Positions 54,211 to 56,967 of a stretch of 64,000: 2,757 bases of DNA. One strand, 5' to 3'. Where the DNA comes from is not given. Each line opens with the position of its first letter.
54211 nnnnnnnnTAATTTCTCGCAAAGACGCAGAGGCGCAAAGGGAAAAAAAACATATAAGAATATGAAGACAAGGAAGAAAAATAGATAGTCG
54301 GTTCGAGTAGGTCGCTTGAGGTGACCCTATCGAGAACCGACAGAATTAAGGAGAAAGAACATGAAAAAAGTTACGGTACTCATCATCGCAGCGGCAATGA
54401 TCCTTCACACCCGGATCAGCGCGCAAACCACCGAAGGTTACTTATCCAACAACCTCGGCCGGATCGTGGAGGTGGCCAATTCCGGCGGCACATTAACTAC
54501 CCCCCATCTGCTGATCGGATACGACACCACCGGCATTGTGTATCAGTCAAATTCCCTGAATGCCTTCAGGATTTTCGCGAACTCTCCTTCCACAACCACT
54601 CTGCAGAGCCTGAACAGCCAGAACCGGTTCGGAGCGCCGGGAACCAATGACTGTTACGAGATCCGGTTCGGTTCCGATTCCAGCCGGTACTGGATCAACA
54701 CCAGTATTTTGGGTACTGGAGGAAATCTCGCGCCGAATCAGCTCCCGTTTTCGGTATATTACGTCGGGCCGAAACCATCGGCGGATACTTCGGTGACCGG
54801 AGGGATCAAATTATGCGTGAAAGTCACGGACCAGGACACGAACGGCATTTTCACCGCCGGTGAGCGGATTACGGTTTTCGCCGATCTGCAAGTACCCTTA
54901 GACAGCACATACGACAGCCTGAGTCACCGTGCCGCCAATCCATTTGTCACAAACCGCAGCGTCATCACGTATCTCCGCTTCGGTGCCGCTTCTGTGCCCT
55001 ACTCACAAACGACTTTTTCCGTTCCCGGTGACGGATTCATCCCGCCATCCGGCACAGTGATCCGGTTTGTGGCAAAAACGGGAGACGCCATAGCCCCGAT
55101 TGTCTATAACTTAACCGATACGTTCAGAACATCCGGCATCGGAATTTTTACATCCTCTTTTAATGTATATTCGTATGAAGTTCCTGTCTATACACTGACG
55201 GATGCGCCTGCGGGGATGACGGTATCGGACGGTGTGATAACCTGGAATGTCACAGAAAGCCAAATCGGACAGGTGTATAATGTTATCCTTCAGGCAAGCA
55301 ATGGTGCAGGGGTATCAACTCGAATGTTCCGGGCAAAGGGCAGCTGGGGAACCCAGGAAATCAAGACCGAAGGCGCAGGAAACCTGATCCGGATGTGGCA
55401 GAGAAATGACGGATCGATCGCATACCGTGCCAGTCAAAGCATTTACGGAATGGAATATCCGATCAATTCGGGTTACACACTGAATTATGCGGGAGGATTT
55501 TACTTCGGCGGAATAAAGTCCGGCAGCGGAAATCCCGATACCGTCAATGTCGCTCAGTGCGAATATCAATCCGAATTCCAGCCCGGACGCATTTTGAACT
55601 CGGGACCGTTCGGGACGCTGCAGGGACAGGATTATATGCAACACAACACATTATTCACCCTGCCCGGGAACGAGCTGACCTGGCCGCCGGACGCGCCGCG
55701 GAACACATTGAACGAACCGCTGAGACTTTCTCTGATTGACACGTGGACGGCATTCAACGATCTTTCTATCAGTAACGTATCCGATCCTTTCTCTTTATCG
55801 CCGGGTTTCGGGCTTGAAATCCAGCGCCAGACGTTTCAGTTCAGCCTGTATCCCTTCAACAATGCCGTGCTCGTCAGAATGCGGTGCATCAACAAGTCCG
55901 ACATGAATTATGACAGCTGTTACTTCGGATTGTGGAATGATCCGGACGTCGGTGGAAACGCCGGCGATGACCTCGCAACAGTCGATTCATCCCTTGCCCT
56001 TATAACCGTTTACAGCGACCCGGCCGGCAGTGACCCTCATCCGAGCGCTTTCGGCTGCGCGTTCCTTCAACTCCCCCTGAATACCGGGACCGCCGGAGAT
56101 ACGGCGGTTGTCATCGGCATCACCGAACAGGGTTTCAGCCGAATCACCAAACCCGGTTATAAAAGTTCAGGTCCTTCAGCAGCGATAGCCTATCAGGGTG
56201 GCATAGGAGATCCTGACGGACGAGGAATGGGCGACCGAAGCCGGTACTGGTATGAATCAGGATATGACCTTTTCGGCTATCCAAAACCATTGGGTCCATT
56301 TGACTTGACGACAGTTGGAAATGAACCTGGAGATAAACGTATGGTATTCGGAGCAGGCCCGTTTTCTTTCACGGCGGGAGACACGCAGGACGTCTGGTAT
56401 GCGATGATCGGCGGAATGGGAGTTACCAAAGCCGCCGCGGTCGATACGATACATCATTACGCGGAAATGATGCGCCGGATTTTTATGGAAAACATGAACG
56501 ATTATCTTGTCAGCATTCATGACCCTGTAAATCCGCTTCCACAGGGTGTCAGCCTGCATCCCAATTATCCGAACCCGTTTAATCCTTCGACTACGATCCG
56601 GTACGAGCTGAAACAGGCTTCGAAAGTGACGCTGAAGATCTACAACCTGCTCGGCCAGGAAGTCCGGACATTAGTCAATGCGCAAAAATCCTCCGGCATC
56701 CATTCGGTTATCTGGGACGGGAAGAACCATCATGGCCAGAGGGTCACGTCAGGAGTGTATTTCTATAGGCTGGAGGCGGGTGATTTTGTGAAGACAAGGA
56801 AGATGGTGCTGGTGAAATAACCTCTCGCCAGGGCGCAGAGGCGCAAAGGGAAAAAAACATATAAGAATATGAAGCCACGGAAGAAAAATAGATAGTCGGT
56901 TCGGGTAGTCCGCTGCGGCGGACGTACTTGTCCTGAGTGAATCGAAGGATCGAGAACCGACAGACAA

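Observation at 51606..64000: Tandem array of five mosaic T9SS cargo paralogs of unknown function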

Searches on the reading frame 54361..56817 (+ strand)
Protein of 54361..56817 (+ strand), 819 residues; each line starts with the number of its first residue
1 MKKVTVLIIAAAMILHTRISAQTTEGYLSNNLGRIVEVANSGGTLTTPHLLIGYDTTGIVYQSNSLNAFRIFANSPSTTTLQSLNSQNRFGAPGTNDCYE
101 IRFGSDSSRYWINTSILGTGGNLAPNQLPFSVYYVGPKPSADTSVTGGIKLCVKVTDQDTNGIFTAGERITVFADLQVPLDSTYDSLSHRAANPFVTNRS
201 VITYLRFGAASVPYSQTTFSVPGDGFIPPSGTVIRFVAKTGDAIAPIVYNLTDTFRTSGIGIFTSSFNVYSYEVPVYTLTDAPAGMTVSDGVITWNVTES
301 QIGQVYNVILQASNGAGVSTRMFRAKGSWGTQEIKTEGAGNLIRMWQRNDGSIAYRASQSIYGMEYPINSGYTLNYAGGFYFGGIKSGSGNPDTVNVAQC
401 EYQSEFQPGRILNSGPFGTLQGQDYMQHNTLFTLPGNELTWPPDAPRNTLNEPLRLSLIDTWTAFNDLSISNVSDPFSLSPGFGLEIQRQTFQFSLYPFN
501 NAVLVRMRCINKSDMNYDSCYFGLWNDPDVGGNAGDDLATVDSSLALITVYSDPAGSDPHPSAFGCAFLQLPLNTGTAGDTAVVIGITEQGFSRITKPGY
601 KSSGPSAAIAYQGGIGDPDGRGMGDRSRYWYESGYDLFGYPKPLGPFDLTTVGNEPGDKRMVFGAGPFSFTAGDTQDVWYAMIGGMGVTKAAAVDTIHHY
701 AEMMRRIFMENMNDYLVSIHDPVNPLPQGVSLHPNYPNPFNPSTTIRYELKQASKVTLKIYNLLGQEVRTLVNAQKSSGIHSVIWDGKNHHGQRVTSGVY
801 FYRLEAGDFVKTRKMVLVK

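Call 7: search_protein_families(library=pfam, proteins=[window:54361-56817:+], max_evalue=0.1)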
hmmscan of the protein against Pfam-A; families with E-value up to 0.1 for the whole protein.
window:54361-56817:+ (819 aa): 3 families
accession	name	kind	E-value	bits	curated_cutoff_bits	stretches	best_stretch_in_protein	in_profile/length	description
PF13860.13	FlgD_ig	-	5.8e-11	42.7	27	1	746-806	14-75/79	FlgD Ig-like domain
PF18962.6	Por_Secre_tail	-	1.4e-07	32.1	27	1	736-816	2-74/75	Secretion system C-terminal sorting domain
PF13585.12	CHU_C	-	1.2e-06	29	27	1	745-806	19-72/86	CHU_C Type IX secretion signal domain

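Call 88: find_encoding_contigs(protein=window:54361-56817:+, flank=10000, max_places=4)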
Protein window:54361-56817:+ (819 aa): no gene with exactly this product is on record in the collection.
